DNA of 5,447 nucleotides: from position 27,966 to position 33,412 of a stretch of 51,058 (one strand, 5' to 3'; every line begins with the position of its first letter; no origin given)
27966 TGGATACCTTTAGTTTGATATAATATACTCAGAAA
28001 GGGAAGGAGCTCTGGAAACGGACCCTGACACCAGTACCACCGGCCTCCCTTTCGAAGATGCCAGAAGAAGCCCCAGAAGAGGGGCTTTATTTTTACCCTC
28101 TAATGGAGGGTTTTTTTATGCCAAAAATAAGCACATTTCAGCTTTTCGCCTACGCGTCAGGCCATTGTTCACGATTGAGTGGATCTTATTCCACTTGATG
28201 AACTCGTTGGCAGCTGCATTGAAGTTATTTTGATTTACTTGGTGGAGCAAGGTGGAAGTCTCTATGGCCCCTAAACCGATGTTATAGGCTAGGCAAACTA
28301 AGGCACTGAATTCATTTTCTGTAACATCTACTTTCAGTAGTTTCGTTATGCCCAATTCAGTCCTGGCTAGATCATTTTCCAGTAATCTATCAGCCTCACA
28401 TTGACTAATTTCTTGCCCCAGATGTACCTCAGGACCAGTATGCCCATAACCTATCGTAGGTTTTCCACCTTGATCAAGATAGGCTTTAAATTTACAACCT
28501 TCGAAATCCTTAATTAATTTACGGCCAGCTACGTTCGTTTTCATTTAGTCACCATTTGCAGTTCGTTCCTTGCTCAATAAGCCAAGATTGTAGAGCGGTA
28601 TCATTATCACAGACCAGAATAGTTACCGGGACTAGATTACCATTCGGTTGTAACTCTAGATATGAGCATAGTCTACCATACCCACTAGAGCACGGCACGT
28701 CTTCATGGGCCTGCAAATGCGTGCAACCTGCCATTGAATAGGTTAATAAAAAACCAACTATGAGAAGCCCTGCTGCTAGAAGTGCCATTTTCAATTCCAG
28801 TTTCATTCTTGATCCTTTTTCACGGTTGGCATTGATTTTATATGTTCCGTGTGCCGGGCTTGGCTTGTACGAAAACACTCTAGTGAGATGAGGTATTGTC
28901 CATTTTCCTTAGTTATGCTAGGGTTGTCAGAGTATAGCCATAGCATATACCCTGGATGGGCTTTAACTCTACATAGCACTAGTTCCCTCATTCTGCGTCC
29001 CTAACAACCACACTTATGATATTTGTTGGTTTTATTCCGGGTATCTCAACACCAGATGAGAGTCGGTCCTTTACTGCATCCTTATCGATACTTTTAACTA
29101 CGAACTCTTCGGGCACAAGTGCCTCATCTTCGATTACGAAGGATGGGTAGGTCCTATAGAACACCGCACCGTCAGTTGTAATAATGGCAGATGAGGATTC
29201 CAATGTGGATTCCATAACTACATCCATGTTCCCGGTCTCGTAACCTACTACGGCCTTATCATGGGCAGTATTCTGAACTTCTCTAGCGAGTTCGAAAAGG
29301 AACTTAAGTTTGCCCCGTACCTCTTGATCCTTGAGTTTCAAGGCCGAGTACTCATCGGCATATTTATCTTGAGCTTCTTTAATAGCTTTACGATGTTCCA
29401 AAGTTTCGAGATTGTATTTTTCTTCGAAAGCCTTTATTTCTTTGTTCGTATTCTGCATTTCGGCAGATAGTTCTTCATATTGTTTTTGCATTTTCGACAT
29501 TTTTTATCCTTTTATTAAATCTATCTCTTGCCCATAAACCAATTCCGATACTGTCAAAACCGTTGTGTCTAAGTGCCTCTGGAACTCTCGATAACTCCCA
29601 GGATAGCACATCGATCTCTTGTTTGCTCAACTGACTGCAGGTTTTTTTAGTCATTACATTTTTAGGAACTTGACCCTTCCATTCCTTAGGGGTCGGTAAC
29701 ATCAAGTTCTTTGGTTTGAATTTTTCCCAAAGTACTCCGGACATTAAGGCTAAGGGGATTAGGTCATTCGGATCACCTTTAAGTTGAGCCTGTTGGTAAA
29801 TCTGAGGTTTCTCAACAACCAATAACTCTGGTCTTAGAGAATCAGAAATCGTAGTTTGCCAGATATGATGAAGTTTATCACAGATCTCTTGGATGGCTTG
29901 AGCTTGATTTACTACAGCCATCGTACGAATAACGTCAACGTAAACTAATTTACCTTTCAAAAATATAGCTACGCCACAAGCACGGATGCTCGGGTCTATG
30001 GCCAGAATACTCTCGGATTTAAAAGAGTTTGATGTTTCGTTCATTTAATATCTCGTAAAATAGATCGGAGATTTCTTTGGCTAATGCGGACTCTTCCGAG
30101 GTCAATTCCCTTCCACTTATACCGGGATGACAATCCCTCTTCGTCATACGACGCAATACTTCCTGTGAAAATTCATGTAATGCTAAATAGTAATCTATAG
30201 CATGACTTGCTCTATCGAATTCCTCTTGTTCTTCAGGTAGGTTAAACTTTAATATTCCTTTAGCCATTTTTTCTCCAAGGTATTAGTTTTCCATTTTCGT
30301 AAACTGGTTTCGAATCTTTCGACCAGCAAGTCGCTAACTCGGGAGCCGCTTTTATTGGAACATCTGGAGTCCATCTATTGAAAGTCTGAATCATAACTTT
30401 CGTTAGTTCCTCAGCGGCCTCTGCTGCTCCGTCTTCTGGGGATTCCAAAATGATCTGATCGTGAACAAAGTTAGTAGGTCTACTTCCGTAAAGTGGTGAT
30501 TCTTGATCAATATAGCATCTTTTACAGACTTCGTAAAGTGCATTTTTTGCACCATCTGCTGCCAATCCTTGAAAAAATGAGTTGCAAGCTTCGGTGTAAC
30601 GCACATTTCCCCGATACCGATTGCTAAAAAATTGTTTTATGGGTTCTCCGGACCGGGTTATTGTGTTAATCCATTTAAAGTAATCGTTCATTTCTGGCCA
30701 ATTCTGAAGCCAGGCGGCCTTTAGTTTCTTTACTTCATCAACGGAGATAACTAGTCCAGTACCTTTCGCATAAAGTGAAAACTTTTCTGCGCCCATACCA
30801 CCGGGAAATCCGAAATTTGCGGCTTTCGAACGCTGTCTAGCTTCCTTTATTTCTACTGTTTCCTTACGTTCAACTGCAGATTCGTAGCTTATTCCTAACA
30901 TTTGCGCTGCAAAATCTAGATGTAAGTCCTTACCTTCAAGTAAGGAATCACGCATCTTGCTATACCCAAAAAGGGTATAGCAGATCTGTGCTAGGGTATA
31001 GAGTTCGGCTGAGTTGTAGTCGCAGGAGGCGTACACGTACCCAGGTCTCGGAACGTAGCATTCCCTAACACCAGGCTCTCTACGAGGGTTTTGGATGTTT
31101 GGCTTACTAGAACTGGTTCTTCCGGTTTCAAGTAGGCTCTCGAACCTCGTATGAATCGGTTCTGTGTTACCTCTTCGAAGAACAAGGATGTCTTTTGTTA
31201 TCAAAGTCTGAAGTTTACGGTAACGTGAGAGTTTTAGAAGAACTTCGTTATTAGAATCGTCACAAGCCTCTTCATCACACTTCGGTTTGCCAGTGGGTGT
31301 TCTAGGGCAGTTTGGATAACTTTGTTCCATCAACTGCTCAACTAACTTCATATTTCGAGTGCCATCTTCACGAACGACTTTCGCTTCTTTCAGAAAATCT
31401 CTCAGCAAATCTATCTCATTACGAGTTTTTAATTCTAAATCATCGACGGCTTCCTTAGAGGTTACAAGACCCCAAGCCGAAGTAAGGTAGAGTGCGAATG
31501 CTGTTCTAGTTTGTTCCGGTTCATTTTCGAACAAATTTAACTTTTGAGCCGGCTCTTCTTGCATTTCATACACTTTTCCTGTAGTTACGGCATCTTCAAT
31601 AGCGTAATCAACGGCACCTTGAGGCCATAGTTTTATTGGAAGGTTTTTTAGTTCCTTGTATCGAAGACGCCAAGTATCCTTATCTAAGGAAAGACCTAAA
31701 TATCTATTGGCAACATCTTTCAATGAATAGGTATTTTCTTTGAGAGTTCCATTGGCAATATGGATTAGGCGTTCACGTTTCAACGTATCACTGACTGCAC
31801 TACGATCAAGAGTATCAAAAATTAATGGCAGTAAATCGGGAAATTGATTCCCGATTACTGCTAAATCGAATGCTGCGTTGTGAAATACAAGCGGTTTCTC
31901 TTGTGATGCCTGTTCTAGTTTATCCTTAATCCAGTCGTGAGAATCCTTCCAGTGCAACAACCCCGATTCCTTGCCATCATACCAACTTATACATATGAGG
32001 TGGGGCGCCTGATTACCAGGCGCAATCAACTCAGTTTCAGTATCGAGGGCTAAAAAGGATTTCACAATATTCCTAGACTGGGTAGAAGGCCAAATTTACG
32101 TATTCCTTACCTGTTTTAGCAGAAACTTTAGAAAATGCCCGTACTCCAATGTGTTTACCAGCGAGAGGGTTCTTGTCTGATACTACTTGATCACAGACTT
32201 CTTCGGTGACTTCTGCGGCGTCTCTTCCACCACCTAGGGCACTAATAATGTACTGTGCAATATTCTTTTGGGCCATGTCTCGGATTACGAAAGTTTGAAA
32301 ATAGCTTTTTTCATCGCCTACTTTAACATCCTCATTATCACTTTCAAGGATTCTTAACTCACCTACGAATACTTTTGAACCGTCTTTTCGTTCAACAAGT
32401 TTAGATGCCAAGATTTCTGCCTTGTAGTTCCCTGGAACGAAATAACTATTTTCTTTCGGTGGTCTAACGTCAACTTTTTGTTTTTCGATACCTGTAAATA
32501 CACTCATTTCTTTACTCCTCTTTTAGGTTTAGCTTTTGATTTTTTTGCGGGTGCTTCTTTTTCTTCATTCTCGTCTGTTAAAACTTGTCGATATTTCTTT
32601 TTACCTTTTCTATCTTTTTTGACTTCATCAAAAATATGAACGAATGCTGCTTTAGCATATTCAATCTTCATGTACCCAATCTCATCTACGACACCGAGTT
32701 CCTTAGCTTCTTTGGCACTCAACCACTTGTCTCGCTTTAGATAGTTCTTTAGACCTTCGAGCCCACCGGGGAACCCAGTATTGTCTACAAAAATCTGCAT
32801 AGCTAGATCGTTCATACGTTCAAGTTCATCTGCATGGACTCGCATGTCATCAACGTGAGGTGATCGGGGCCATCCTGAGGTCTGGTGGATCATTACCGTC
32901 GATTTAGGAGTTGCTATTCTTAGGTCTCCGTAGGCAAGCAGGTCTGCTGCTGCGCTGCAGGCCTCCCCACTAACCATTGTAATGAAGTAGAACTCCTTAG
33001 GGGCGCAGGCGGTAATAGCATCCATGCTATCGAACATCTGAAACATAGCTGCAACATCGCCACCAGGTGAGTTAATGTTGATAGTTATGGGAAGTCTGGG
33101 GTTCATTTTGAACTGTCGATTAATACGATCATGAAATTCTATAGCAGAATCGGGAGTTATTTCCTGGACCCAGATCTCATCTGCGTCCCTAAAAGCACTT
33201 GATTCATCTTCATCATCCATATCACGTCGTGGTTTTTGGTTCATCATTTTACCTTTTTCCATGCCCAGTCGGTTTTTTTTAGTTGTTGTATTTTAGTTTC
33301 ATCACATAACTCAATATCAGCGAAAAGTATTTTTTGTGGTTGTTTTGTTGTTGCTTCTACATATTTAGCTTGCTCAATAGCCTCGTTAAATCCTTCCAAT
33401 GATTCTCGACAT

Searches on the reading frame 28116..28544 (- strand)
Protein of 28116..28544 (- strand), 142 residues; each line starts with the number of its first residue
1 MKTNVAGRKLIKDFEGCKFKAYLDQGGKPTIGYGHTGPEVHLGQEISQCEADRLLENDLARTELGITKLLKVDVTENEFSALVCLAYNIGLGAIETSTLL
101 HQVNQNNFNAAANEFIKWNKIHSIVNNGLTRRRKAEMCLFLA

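Call 43: search_protein_families(library=phrogs, proteins=[window:28116-28544:-], max_evalue=0.001)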
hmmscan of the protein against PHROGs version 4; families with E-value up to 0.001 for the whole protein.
window:28116-28544:- (142 aa): 8 families
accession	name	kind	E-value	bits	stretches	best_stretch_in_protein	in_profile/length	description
phrog_7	-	lysis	7.6e-49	167.6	1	1-141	552-696/873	endolysin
phrog_33083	-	lysis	2.3e-23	83.6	1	1-140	1-140/456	endolysin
phrog_10457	-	lysis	6.7e-23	81.7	1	56-141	9-94/95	endolysin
phrog_28234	-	lysis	5.1e-16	59.7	1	10-141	70-220/372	endolysin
phrog_7910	-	lysis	2.6e-13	51.3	1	55-139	6-90/96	endolysin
phrog_3617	-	unknown function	2.6e-07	31.2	1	4-140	247-403/405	-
phrog_15410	-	unknown function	2e-06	28.1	1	6-109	172-285/311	-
phrog_13211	-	tail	0.00027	20.1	1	15-114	758-862/887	baseplate hub subunit and tail lysozyme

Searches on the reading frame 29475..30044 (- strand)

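Call 37: search_protein_families(library=phrogs, proteins=[window:29475-30044:-], max_evalue=0.001)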
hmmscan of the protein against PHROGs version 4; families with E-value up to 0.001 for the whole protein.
window:29475-30044:- (189 aa): 1 family
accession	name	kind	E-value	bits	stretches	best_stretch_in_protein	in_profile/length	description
phrog_159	-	DNA, RNA and nucleotide metabolism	8.3e-07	29.3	1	12-177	89-251/330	RuvC-like Holliday junction resolvase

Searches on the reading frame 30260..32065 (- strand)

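Call 8: search_protein_families(library=pfam, proteins=[window:30260-32065:-], max_evalue=0.01)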
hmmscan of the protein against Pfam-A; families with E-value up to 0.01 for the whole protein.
window:30260-32065:- (601 aa): 3 families
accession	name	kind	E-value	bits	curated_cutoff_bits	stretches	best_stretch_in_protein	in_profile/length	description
PF00476.26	DNA_pol_A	-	3.8e-34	118.7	34.3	1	245-582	42-380/381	DNA polymerase family A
PF01612.26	DNA_pol_A_exo1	-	2.4e-11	44.2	23.6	1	5-167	23-166/173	3'-5' exonuclease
PF13482.12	RNase_H_2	-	0.002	18.5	22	1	7-129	3-119/165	RNase_H superfamily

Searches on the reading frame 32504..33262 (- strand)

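Call 37: search_protein_families(library=phrogs, proteins=[window:32504-33262:-], max_evalue=0.001)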
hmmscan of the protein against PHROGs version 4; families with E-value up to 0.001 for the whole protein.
window:32504-33262:- (252 aa): 9 families
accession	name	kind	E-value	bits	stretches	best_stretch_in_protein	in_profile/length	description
phrog_94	-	head and packaging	3.8e-30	107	1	58-240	119-294/622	head maturation protease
phrog_2976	-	head and packaging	6.5e-18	66.6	1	49-240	43-230/394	head maturation protease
phrog_133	-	head and packaging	1.3e-17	64.7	1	59-246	51-225/668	head maturation protease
phrog_1684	-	head and packaging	1e-14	55.7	1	56-233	72-229/284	head maturation protease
phrog_3348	-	unknown function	1.3e-12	48.7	1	58-246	69-245/386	-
phrog_53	-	head and packaging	5.6e-11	43.3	1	59-235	120-317/583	head maturation protease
phrog_1827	-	other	2.4e-08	34.6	1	59-151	55-140/202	ATP-dependent protease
phrog_5410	-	other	0.00021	21.6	1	52-131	51-124/323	ATP-dependent protease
phrog_23753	-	head and packaging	0.00057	20.6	0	58-201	43-177/298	head maturation protease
